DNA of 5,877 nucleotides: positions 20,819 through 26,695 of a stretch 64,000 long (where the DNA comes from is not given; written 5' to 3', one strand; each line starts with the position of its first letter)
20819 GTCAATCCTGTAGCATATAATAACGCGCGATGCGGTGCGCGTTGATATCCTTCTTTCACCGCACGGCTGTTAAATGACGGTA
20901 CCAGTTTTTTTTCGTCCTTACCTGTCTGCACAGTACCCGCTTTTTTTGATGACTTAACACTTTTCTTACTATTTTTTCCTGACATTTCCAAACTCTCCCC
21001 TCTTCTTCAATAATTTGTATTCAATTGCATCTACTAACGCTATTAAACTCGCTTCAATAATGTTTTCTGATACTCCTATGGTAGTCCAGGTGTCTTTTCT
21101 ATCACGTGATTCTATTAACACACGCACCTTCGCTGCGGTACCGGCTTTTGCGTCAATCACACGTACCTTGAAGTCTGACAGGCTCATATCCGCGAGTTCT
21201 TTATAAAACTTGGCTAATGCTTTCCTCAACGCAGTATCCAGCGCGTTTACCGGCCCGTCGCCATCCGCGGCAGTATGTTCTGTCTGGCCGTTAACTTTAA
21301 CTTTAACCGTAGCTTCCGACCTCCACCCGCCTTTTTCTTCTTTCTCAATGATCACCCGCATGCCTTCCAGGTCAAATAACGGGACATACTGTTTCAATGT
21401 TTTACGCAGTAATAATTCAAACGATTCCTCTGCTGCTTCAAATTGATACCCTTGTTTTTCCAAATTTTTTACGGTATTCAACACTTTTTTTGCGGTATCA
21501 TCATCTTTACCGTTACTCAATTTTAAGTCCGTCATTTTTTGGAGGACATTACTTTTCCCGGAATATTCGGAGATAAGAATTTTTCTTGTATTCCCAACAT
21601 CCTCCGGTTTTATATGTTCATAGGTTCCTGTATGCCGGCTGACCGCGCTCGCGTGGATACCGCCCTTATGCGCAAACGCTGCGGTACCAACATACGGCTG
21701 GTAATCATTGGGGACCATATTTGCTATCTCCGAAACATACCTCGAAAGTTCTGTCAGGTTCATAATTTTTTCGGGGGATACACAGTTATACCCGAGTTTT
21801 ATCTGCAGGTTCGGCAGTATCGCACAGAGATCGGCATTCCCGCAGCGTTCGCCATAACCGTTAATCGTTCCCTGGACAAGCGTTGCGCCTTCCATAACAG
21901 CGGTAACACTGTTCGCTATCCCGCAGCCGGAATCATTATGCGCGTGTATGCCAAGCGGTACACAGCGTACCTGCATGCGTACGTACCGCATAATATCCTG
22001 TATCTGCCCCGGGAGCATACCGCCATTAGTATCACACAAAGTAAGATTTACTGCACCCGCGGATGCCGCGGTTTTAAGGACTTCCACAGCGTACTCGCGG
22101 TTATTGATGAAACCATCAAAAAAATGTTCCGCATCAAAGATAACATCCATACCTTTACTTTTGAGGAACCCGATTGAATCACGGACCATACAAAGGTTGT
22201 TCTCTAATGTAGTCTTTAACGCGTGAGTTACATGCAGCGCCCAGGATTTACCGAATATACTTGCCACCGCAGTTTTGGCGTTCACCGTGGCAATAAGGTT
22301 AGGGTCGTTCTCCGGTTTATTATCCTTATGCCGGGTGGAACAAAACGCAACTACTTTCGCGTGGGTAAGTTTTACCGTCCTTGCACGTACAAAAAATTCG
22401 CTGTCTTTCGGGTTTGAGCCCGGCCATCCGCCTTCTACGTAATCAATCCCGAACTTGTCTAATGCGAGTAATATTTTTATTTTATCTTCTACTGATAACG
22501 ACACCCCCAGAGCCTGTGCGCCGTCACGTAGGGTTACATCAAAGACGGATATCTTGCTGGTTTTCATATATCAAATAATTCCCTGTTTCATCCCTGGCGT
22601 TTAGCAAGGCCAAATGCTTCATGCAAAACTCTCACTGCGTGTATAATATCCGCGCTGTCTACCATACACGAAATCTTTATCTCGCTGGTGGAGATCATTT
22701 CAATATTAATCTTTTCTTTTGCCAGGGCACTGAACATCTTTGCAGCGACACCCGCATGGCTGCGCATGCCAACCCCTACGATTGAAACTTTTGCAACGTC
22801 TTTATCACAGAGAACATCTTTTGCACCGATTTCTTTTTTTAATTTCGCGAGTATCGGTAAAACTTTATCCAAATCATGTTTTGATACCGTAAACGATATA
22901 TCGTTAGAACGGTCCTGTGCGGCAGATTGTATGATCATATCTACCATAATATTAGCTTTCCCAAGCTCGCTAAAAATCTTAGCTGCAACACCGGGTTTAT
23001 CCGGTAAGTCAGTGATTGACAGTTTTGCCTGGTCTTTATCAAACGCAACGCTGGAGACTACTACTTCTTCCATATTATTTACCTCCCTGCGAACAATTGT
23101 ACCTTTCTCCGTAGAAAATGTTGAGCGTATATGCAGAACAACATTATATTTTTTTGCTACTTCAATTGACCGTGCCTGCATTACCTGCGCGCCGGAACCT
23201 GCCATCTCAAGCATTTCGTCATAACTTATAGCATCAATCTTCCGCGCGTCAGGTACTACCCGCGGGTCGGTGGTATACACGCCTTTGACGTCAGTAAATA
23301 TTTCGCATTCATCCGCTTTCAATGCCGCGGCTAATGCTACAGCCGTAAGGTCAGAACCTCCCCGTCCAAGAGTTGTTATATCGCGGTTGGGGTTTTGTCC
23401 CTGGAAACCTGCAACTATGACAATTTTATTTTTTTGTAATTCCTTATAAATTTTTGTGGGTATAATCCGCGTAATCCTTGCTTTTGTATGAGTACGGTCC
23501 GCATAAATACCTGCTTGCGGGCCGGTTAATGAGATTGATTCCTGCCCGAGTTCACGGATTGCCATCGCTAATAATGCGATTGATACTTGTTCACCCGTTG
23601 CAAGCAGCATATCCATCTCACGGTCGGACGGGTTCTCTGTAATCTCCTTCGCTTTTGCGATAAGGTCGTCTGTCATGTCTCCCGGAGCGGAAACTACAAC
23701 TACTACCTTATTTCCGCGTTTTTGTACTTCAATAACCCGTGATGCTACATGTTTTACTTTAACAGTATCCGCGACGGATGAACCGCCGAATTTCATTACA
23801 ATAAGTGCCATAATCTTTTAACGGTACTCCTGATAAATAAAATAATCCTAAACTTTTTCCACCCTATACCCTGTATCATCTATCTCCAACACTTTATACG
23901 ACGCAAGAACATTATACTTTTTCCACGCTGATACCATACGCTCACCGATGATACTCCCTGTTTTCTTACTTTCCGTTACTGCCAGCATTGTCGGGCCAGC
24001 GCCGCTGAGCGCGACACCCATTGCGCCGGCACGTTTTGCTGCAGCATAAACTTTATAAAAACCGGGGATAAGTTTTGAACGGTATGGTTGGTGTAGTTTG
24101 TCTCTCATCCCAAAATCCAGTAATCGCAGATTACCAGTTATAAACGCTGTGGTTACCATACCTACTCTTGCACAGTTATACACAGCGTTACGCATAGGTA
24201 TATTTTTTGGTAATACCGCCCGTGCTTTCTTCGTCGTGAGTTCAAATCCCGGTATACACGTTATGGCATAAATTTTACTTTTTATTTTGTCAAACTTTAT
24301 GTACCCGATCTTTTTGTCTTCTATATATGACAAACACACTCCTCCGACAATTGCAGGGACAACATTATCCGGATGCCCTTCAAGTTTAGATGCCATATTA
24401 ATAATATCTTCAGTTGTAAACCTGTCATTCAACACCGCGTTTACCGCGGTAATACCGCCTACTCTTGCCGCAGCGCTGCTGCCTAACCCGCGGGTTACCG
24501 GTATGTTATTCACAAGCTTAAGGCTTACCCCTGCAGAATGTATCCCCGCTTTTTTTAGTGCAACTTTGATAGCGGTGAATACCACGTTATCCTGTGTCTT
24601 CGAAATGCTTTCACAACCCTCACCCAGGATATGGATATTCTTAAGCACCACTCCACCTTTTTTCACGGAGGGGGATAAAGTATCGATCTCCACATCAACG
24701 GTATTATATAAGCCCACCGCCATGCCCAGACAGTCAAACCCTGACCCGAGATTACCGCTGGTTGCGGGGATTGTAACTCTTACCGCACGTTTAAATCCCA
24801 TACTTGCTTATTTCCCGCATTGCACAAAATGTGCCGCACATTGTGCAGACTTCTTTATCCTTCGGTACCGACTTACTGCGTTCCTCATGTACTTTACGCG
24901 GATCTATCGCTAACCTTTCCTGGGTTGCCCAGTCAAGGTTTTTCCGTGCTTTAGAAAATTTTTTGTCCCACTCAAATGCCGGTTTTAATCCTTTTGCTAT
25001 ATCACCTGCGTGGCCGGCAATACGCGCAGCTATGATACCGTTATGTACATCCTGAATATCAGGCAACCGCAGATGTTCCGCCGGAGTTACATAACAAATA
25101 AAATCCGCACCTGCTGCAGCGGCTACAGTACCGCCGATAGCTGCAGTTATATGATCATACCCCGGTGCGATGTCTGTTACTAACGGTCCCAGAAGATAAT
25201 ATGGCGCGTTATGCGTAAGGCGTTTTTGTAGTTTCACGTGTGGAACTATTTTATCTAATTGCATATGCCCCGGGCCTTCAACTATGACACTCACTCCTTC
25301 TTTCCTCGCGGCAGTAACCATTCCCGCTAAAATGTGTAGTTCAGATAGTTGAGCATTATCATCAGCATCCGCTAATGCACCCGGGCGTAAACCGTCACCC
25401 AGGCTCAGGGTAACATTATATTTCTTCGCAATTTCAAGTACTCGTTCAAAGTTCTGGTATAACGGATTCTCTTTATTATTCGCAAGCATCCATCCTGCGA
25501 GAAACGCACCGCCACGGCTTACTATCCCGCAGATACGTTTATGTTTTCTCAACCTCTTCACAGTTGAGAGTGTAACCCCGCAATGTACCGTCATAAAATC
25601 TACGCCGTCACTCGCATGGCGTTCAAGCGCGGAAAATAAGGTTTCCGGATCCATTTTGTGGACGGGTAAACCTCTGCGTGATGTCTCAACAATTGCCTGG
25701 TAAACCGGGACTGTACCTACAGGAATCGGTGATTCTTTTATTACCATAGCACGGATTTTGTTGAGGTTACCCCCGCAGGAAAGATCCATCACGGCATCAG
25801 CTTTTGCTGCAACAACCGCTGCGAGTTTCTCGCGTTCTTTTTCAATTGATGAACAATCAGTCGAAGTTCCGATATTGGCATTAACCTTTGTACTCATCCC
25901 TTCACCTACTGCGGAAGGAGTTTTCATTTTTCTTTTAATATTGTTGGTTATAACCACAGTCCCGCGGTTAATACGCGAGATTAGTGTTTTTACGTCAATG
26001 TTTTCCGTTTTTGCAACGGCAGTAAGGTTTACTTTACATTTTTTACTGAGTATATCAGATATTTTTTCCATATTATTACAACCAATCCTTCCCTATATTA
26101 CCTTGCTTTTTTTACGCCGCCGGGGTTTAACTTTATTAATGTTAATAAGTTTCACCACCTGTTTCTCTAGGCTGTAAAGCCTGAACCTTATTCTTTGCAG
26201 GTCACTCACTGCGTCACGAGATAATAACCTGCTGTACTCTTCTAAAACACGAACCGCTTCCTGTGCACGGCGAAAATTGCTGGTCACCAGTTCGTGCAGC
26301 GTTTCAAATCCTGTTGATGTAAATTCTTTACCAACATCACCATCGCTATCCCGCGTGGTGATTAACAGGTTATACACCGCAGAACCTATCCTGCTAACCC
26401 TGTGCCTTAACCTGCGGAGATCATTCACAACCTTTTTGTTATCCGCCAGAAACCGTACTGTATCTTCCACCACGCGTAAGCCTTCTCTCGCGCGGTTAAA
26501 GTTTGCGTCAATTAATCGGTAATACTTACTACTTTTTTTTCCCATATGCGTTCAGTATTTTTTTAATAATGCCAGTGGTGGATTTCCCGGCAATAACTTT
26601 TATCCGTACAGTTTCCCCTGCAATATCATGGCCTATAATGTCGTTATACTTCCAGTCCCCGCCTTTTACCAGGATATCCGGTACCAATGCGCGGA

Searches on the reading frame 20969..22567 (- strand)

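Call 55: search_protein_families(library=ncbifam, proteins=[window:20969-22567:-], max_evalue=1e-10)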
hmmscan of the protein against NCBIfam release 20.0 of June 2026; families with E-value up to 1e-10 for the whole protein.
window:20969-22567:- (532 aa): 18 families
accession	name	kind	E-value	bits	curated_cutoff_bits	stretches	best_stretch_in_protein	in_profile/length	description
TIGR00977.1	citramal_synth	equivalog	1.6e-221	736.2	450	1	5-525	1-523/526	citramalate synthase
NF002085.0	PRK00915.1-2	subfamily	3.7e-86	289.9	517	1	3-522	11-503/504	2-isopropylmalate synthase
NF002086.0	PRK00915.1-3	equivalog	2.1e-79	267.4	532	1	2-521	3-504/516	2-isopropylmalate synthase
TIGR00973.1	leuA_bact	equivalog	1.4e-73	248.1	598.7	1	5-515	1-493/494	2-isopropylmalate synthase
TIGR02090.1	LEU1_arch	subfamily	3.8e-72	243.4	484.75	1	6-376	1-354/363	isopropylmalate/citramalate/homocitrate synthases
NF002088.0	PRK00915.1-5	equivalog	1.1e-71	241.9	697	1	4-521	2-501/514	2-isopropylmalate synthase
NF002084.0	PRK00915.1-1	equivalog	3.2e-66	224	748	1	4-516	3-497/523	2-isopropylmalate synthase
TIGR02146.1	LysS_fung_arch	equivalog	3.3e-66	223.9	413.55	1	9-367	2-343/344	homocitrate synthase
NF002087.0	PRK00915.1-4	equivalog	2.7e-65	220.9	729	1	2-520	3-503/516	2-isopropylmalate synthase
NF041069.1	IPMS_Sufob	equivalog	5.5e-62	210.2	600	1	6-378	1-358/371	isopropylmalate synthase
TIGR02660.1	nifV_homocitr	equivalog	5.2e-55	187.2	462.9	1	6-371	2-350/365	homocitrate synthase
NF042433.1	CitmalDyn_Leptosp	equivalog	2.5e-38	131.9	950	1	3-502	5-494/514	(R)-citramalate synthase CimA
NF042434.1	IPMS_Lepto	equivalog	9.4e-37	126.8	500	1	2-368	2-368/374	2-isopropylmalate synthase LeuA2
NF002991.1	PRK03739.1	subfamily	5.4e-32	111.2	455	1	202-516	234-549/550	2-isopropylmalate synthase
NF006049.0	PRK08195.1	subfamily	1.3e-22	80.4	229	1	150-255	140-246/344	4-hyroxy-2-oxovalerate/4-hydroxy-2-oxopentanoic acid aldolase,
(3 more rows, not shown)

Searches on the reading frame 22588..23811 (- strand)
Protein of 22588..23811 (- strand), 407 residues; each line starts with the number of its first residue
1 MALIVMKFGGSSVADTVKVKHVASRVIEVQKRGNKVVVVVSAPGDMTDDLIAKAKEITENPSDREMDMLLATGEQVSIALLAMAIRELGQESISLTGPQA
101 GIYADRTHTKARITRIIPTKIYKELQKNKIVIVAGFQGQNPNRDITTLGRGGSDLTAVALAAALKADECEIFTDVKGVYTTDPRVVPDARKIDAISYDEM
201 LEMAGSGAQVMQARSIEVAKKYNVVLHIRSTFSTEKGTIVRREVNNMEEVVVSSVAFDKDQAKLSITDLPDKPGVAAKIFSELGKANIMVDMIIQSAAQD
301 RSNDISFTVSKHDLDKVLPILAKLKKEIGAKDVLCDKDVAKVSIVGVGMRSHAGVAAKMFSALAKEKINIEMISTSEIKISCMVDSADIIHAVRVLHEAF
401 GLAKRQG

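Call 55: search_protein_families(library=ncbifam, proteins=[window:22588-23811:-], max_evalue=1e-10)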
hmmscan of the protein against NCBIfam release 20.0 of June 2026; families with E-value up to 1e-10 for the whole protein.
window:22588-23811:- (407 aa): 25 families
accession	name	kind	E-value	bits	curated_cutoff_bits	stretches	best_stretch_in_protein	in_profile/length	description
NF005155.0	PRK06635.1-4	equivalog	1.8e-176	587.1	346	1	1-404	1-405/407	aspartate kinase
NF005656.0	PRK07431.1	equivalog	1.1e-165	552.5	657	1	1-405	1-414/587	aspartate kinase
NF005154.0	PRK06635.1-2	equivalog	1.7e-158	528.3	376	1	2-403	2-405/407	aspartate kinase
NF005153.0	PRK06635.1-1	equivalog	3.1e-155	517.3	585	1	1-404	1-409/421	aspartate kinase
NF005156.0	PRK06635.1-5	equivalog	6.7e-152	506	594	1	1-405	1-405/411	aspartate kinase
TIGR00657.1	asp_kinases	subfamily_domain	1.7e-137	459.1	208.7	2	55-401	95-441/442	aspartate kinase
TIGR00656.1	asp_kin_monofn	equivalog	1.8e-133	445.5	402.25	1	1-401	1-405/407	aspartate kinase, monofunctional class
NF005161.0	PRK06635.2-5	equivalog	6.3e-118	394.1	586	1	4-401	6-401/402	aspartate kinase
NF006068.0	PRK08210.1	equivalog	1e-102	344.4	474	1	1-403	1-403/405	aspartate kinase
NF004938.0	PRK06291.1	equivalog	5.7e-101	338.5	528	2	63-405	119-466/468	aspartate kinase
NF006459.0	PRK08841.1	equivalog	6.5e-97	325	535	1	1-401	3-379/395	aspartate kinase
NF005157.0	PRK06635.2-1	equivalog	2.2e-93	313.3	832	1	5-401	6-400/401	aspartate kinase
NF006959.0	PRK09436.1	equivalog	1.2e-78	265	726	1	62-401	115-460/819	bifunctional aspartate kinase/homoserine dehydrogenase I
NF005158.0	PRK06635.2-2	equivalog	1.3e-78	264.7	717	1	1-400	1-398/401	aspartate kinase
NF006570.0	PRK09084.1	equivalog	7e-64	216.6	455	1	56-400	102-448/452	lysine-sensitive aspartokinase 3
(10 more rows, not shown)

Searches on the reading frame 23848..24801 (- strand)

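Call 55: search_protein_families(library=ncbifam, proteins=[window:23848-24801:-], max_evalue=1e-10)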
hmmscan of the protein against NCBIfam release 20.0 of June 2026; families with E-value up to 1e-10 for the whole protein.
window:23848-24801:- (317 aa): 4 families
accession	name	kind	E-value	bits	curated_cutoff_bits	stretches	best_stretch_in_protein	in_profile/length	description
TIGR00191.1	thrB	equivalog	6.2e-85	284.7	168.25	1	7-316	1-303/304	homoserine kinase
NF002288.1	PRK01212.1-4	equivalog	1.4e-63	214.7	194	1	8-313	1-302/303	homoserine kinase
NF002870.0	PRK03188.1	equivalog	1.6e-15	56.6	286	1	28-298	42-292/310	4-(cytidine 5'-diphospho)-2-C-methyl-D-erythritol kinase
NF003036.0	PRK03926.1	equivalog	2.4e-12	46.6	403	0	28-141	28-125/302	mevalonate kinase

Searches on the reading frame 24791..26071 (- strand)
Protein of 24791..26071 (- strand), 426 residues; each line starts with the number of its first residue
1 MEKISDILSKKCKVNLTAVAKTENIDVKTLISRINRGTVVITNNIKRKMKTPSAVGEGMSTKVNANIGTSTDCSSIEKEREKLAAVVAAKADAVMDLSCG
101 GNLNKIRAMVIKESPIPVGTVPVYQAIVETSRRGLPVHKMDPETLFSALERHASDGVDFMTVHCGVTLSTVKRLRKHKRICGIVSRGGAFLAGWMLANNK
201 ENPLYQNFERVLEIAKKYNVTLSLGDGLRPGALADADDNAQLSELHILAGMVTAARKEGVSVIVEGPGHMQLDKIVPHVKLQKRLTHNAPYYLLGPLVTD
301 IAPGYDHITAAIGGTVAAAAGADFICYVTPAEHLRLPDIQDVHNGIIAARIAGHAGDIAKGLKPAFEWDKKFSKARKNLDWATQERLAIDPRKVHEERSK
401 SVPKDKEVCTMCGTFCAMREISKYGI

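Call 55: search_protein_families(library=ncbifam, proteins=[window:24791-26071:-], max_evalue=1e-10)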
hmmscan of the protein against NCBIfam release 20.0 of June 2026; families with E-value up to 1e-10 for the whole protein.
window:24791-26071:- (426 aa): 4 families
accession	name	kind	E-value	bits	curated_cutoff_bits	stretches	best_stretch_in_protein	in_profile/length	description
NF009895.0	PRK13352.1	equivalog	7.9e-179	594.9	410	1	11-423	12-419/430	phosphomethylpyrimidine synthase ThiC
TIGR00190.1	thiC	equivalog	3.3e-171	569.7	460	1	16-420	16-417/423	phosphomethylpyrimidine synthase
TIGR04386.1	ThiC_like_1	exception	3e-157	523.7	700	1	15-424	14-423/426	B12 lower ligand biosynthesis ThiC-like protein BzaB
NF006763.1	PRK09284.1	equivalog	2.6e-133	445.5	650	1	15-420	154-559/564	phosphomethylpyrimidine synthase ThiC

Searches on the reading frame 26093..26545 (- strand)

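Call 55: search_protein_families(library=ncbifam, proteins=[window:26093-26545:-], max_evalue=1e-10)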
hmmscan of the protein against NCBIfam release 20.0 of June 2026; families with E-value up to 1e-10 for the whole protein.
window:26093-26545:- (150 aa): 1 family
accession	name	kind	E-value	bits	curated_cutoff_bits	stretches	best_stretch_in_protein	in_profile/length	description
NF002727.0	PRK02615.1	equivalog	6.5e-33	113.9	335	1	3-135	9-138/349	thiamine phosphate synthase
